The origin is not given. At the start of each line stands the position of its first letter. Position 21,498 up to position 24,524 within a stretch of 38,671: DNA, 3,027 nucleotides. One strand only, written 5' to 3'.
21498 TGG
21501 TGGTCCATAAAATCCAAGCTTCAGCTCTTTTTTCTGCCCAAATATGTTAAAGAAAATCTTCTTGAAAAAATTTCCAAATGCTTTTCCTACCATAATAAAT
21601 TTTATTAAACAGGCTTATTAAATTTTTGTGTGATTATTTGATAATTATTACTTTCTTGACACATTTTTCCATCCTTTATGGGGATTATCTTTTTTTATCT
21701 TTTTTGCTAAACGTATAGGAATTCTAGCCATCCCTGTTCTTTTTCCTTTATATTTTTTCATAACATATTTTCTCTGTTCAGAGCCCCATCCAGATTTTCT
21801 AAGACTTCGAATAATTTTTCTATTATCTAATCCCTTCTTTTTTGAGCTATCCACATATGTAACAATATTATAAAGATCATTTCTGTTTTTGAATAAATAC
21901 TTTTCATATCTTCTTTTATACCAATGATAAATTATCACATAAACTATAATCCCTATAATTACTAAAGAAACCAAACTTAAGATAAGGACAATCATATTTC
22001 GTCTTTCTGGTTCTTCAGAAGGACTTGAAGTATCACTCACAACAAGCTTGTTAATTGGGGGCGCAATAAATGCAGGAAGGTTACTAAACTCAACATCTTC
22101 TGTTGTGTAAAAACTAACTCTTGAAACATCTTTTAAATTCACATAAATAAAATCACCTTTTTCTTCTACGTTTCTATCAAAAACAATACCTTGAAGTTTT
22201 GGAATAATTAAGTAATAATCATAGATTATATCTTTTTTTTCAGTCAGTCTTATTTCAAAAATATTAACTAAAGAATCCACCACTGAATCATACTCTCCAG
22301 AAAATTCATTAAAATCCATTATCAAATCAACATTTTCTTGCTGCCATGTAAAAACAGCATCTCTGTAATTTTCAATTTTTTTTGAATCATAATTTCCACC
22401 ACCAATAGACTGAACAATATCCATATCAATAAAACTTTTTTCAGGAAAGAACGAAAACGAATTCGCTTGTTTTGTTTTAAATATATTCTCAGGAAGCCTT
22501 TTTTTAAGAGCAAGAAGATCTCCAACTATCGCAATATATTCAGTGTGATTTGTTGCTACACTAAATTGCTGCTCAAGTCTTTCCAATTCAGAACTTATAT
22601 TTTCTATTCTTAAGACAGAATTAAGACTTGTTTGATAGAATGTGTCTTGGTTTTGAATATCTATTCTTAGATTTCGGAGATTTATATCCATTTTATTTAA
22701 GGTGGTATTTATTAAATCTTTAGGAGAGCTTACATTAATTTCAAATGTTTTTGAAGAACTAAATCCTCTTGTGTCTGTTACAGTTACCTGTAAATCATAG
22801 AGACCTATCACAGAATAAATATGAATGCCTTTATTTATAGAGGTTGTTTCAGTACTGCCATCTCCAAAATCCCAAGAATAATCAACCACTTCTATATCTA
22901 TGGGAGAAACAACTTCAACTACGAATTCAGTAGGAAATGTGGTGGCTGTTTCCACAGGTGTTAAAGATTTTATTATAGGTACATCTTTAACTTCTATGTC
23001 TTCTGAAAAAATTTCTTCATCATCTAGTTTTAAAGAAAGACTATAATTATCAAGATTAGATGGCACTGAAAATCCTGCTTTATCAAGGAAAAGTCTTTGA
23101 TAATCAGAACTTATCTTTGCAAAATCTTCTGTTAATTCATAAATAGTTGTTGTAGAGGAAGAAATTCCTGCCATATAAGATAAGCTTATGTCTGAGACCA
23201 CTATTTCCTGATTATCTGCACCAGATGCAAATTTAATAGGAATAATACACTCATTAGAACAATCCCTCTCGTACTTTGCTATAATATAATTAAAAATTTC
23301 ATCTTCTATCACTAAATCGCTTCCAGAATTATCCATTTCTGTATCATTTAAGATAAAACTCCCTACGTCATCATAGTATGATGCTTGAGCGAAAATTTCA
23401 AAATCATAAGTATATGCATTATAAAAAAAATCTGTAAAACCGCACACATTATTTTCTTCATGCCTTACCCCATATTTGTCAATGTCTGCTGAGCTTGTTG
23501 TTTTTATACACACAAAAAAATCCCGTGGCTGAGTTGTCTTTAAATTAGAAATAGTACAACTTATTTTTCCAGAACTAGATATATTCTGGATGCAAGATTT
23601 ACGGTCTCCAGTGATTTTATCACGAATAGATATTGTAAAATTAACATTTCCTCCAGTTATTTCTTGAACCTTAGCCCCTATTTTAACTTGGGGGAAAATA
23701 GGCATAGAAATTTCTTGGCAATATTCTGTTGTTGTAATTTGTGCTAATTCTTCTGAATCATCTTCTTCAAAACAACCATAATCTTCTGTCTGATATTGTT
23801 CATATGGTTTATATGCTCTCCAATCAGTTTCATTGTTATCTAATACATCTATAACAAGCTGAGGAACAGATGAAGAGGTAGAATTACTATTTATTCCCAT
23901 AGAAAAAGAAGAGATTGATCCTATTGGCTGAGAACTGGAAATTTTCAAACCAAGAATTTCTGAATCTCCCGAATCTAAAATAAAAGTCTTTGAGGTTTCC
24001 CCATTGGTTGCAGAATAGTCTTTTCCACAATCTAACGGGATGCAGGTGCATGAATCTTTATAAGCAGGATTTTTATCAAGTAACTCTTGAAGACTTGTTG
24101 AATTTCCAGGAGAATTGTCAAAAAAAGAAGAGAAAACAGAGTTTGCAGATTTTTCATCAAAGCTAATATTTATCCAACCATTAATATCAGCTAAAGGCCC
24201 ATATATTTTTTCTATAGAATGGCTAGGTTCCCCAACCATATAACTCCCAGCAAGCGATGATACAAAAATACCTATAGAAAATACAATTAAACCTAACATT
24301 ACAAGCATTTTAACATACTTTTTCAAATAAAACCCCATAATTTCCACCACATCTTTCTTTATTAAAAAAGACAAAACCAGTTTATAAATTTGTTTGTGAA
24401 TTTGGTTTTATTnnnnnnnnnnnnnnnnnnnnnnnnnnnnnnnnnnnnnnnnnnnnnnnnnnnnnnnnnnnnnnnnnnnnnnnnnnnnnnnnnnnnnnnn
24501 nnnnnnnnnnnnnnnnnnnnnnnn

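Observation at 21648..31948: Co-directional ~9 kb array of seven exported or membrane-anchored proteins of unknown function with a divergent tandem-Lrp regulator: candidate cell-surface (host-contact) module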

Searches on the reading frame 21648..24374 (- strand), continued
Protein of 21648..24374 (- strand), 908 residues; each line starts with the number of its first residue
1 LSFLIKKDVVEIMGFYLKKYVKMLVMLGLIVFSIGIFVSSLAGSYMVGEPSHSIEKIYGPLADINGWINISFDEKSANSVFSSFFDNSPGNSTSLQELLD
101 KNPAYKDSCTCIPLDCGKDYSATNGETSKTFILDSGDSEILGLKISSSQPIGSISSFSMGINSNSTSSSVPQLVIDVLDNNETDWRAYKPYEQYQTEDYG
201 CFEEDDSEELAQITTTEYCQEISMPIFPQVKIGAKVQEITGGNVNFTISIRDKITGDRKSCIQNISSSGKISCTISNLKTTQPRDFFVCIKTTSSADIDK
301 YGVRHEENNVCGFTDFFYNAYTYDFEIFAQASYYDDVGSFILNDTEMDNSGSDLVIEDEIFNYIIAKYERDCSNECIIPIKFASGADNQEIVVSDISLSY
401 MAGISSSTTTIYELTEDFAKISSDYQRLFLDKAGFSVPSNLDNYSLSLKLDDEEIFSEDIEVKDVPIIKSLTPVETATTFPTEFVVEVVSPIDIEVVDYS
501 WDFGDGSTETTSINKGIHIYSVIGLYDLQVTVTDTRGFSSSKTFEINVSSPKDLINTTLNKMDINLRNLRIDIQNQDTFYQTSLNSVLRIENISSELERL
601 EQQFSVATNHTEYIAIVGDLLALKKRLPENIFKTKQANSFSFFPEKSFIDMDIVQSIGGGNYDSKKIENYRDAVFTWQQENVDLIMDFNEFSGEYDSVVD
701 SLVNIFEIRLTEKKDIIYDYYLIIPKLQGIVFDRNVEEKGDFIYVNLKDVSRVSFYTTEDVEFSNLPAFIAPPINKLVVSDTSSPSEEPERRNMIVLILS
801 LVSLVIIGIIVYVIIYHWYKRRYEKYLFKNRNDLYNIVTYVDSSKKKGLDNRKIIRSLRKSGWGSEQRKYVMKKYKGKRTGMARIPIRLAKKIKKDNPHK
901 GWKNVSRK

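Call 49: fold_search(model_id=the predicted structure, library=pdb)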
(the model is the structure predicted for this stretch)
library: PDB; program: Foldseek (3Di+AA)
matches with E <= 10: 1393; with E <= 0.001: 45
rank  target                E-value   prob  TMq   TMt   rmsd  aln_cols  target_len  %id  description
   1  4aqo                  2.2e-06  1.00  0.09  0.86   1.9        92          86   30  CRYSTAL STRUCTURE OF THE CALCIUM BOUND PKD-like DOMAIN OF COLLAGENASE G FROM CLOSTRIDIUM HISTOLYTICUM AT 0.99 ANGSTROM R (released 2013-06-05)
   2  4jrw_A                3.5e-06  1.00  0.09  0.85   1.6        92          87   30  Crystal structure of Clostridium histolyticum colg collagenase PKD domain 2 at 1.6 Angstrom resolution (released 2014-05-21)
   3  4m00_A                4.5e-06  0.98  0.10  0.16  23.7       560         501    9  Crystal structure of the ligand binding region of staphylococcal adhesion SraP (released 2014-06-18)
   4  4jgu_A                5.5e-06  1.00  0.09  0.78   1.9        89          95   30  Crystal structure of Clostridium histolyticum ColH collagenase polycystic kidney-disease-like domain 2b at 1.4 Angstro (released 2014-03-05)
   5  4tn9_A                1.1e-05  1.00  0.09  0.84   1.6        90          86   31  Crystal structure of Clostridium histolyticum ColG collagenase polycystic kidney disease-like domain at 1.4 Angstrom r (released 2015-03-11)
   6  2y72_A                1.4e-05  1.00  0.09  0.83   1.6        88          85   31  Crystal structure of the PKD Domain of Collagenase G from Clostridium Histolyticum at 1.18 Angstrom Resolution. (released 2011-09-28)
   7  9fx2                  2.8e-05  0.85  0.10  0.09  30.5       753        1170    9  Structure of methylamine activated CD109 (released 2025-03-19)
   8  3fbm                  2.8e-05  0.60  0.07  0.13  23.4       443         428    9  D431N Mutant VP2 Protein of Infectious Bursal Disease Virus; Derived T=1 Particles (released 2009-01-13)
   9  7q60                  3.1e-05  0.80  0.09  0.07  31.6       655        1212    8  Structure of TEV cleaved A2ML1 (A2ML1-TE) (released 2022-04-20)
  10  7uwv_A                3.3e-05  0.72  0.09  0.14  29.9       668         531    8  CBM74 from Ruminococcus bromii Sas6 with maltodecaose (released 2023-06-14)
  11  4pbx                  4.7e-05  0.66  0.09  0.13  54.5       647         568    7  Crystal structure of the six N-terminal domains of human receptor protein tyrosine phosphatase sigma (released 2014-11-12)
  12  7uww_A                6.7e-05  0.63  0.08  0.12  29.4       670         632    9  Sas6 with alpha-cyclodextrin (released 2023-06-14)
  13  8b0g_A                7.0e-05  0.69  0.10  0.08  31.0       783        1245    8  2C9, C5b9-CD59 structure (released 2023-02-22)
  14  6h04_A                7.0e-05  0.66  0.11  0.08  31.0       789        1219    8  Closed conformation of the Membrane Attack Complex (released 2018-12-19)
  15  9flw_A                1.0e-04  0.97  0.09  0.15  32.0       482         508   10  CryoEM structure of the fragment-6 (3571-4078) in the grappling hook protein A (GhpA) in the bacterium Aureispira sp.  (released 2024-10-16)
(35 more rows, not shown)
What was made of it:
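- On PKD domain (PF18911/PF00801), protein G: In Foldseek the ColG PKD domain aligns to the AF2 model of G with TM-score 0.86 normalised to the target (call 49).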

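Call 50: find_related_loci(query=A2, collection=genome_contigs, flank=10000)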
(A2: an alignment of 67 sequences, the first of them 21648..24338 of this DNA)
Query A2 (896 aa) in genome_contigs; peptide patterns used: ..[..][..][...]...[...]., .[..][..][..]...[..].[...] (x = any residue, [..] = any of these).
446 stretches matched a pattern; 324 encode a relative of the query (tblastn E <= 1e-3); the best 80 are kept; 80 distinct loci.
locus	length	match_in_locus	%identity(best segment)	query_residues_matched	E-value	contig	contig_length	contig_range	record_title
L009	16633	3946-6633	65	1-896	0e+0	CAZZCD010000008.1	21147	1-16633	MAG TPA_asm: Candidatus Woesearchaeota archaeon isolate SRP068000_co1_158 genome assembly, contig: NODE_3339_length_2114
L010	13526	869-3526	61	3-892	0e+0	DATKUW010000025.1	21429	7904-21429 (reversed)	MAG TPA_asm: Bacillota bacterium isolate SMAG_U14117 k141_1109547, whole genome shotgun sequence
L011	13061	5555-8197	63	1-888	0e+0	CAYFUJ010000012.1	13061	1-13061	MAG TPA_asm: Candidatus Woesearchaeota archaeon isolate ERP108616_co1_155 genome assembly, contig: k119_1126935, whole g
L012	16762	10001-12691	42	1-895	0e+0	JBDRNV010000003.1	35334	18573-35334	MAG: Nanoarchaeota archaeon isolate MEGAHIT-group-1.916 k141_9809092, whole genome shotgun sequence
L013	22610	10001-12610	41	6-888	0e+0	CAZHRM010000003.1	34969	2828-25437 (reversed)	MAG TPA_asm: Candidatus Woesearchaeota archaeon isolate SRP178699_co3_42 genome assembly, contig: NODE_258_length_34969_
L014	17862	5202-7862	42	3-892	0e+0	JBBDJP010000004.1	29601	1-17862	MAG: Candidatus Pacearchaeota archaeon isolate LejiaA_31_70 Lejia_A_2440_length_29601_cov_44, whole genome shotgun seque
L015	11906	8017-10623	41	1-876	0e+0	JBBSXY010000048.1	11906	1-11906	MAG: Nanoarchaeota archaeon isolate H32-bin010 H32_bin010_000000000048, whole genome shotgun sequence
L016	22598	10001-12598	41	3-880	0e+0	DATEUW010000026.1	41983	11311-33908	MAG TPA_asm: Candidatus Nanoarchaeia archaeon isolate SMAG_U8351 k141_1791523, whole genome shotgun sequence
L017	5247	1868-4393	40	30-881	0e+0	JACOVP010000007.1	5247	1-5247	MAG: Candidatus Woesearchaeota archaeon isolate NC_groundwater_103_Ag_S-0.1um_41_78 S_p1_S3_170907_scaffold_228988, whol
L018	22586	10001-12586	40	10-876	0e+0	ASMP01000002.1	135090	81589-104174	Nanoarchaeota archaeon SCGC AAA011-D5 A11D05DRAFT_contig_1_0.2_C, whole genome shotgun sequence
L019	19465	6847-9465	41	8-875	0e+0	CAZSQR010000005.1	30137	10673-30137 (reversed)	MAG TPA_asm: Candidatus Woesearchaeota archaeon isolate binchicken_co100_113 genome assembly, contig: NODE_2239_length_3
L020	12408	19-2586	39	11-870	0e+0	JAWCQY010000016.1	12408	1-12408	MAG: Candidatus Pacearchaeota archaeon isolate JZ-2_201907_bins_3 JZ-2_201907_bins_3_scaffold_17, whole genome shotgun s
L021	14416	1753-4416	38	4-888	0e+0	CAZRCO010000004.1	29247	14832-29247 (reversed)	MAG TPA_asm: Candidatus Woesearchaeota archaeon isolate binchicken_co34_553 genome assembly, contig: NODE_2339_length_29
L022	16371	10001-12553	41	25-887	0e+0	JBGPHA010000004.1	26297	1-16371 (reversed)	MAG: Candidatus Nanoarchaeia archaeon isolate OBJ_0618_7090110_37 k141_3215190_length_26297_cov_10.9916, whole genome sh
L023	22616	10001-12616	38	3-885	0e+0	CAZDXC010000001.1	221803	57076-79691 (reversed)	MAG TPA_asm: Candidatus Woesearchaeota archaeon isolate binchicken_co294_42 genome assembly, contig: NODE_73_length_2218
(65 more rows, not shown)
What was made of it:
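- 21648..24338 (-): G: 896-aa type I membrane protein. Beta-sandwich domains, PKD (22731-22979), helical and alpha/beta domains, TM (21930-22010) and a conserved cytoplasmic tail (21729-21929). 324 hits in species-representative genomes (call 50).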

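Call 65: fold_search(model_id=the predicted structure, library=viral)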
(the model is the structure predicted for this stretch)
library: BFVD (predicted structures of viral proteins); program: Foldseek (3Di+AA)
matches with E <= 10: 1541; with E <= 0.001: 75
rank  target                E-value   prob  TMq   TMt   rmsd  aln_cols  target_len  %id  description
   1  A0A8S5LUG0            1.2e-07  1.00  0.09  0.10  41.7       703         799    9  Uncharacterized protein [Siphoviridae sp. ctM3g2]
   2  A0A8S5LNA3            2.8e-07  1.00  0.09  0.10  28.1       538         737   11  Uncharacterized protein [Siphoviridae sp. ctsf32]
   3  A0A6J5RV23            1.6e-06  1.00  0.08  0.20  27.8       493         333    8  Ig-like domain-containing protein [uncultured Caudovirales phage]
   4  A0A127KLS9            2.0e-06  0.82  0.07  0.10  27.7       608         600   10  Virion structural protein [Cyanophage S-RIM32]
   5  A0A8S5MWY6            4.6e-06  0.97  0.09  0.07  25.2       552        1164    9  Uncharacterized protein [Siphoviridae sp. cth2082]
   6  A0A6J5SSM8            5.9e-06  0.95  0.09  0.15  37.2       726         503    7  Uncharacterized protein [uncultured Caudovirales phage]
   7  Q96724                6.6e-06  0.97  0.10  0.09  17.6       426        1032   10  Structural polyprotein [Drosophila x virus (isolate Chung/1996)]
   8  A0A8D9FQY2            7.3e-06  1.00  0.12  0.20  21.9       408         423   13  Protease 1 [uncultured marine phage]
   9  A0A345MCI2            7.3e-06  0.82  0.09  0.10  32.9       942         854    9  Minor tail protein [Gordonia phage Teatealatte]
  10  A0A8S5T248            1.5e-05  0.97  0.09  0.13  40.5       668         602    7  Uncharacterized protein [Siphoviridae sp. cteEJ17]
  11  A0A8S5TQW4            2.2e-05  0.80  0.09  0.13  39.0       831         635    7  Uncharacterized protein [Myoviridae sp. ctY1522]
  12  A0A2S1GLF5            2.2e-05  0.60  0.09  0.07  38.1      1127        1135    7  (no name in the UniProt tables at hand)
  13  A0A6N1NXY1            2.2e-05  0.57  0.10  0.09  38.3      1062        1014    7  DUF11 domain-containing protein [Tupanvirus soda lake]
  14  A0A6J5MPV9            2.3e-05  1.00  0.09  0.13  13.5       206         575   11  PKD domain containing protein [uncultured Caudovirales phage]
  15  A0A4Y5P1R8            3.5e-05  0.96  0.08  0.07  27.7       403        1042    8  Putative EPS-depolymerase [Pantoea phage vB_PagS_AAS21]
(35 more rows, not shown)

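Call 72: search_protein_families(library=padloc, proteins=[window:21648-24338:-], max_evalue=0.01)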
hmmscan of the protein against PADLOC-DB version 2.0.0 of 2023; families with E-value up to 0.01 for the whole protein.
window:21648-24338:- (896 aa): 0 families

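Call 78: search_solved_structures(query=A2, max_evalue=0.01)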
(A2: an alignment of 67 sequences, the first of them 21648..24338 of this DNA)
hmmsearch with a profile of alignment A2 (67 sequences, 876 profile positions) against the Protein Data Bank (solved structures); distinct sequences matched with E-value up to 0.01: 14.
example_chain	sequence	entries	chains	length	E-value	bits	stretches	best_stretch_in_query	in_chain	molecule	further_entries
9lqj_A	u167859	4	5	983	2.4e-21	78.5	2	434-519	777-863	Collagenase ColH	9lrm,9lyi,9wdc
9lrk_A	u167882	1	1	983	2.4e-21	78.5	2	434-519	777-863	Collagenase ColH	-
4aqo_A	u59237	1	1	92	1.2e-13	53.1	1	430-517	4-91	COLLAGENASE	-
4jrw_A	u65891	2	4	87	3e-13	51.7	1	436-517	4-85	Collagenase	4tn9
2y72_A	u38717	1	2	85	7.1e-13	50.4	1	442-517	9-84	COLLAGENASE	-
2c26_A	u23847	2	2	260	2.8e-12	48.5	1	457-520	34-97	ENDOGLUCANASE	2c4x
2y3u_A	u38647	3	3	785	4.1e-12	47.9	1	428-517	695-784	COLLAGENASE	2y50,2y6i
4jgu_A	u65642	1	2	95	7.5e-12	47.1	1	434-517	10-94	ColH protein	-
4u6t_A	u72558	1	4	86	3e-10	41.7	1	461-514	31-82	ColH protein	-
4u7k_A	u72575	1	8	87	3.1e-10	41.7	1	461-514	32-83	ColH protein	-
4l9d_A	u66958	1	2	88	8.7e-10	40.2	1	458-519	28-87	Protease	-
1l0q_A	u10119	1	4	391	9.2e-09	36.8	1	460-517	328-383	Surface layer protein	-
6aem_A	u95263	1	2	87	1.3e-06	29.7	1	453-517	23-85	PKD domain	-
6nz0_Z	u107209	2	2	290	0.0019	19.2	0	434-521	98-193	Dyslexia-associated protein KIAA0319-like protein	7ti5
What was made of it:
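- On PKD domain (PF18911/PF00801), protein G: Profile hits to collagenase PKD domains reach 2.4e-21 (call 78).
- The PKD domain also matches a Methanosarcina surface-layer protein, 1L0Q (calls 49, 78).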

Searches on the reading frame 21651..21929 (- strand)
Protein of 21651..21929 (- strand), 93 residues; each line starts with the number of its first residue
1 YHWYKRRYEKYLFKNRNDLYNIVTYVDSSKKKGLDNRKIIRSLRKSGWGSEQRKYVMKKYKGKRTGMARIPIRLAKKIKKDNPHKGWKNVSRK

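Call 71: search_protein_families(library=ncbifam, proteins=[window:21651-21929:-], max_evalue=10)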
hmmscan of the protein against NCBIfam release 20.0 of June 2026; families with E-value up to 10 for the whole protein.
seq(93 aa): 2 families
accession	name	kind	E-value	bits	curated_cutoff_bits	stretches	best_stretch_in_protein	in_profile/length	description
NF047707.1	LIC13341_fam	subfamily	0.036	12.9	550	1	19-81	265-328/353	LIC13341 family surface-exposed protein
TIGR00020.2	prfB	exception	0.067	12.2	370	1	28-67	289-331/353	peptide chain release factor 2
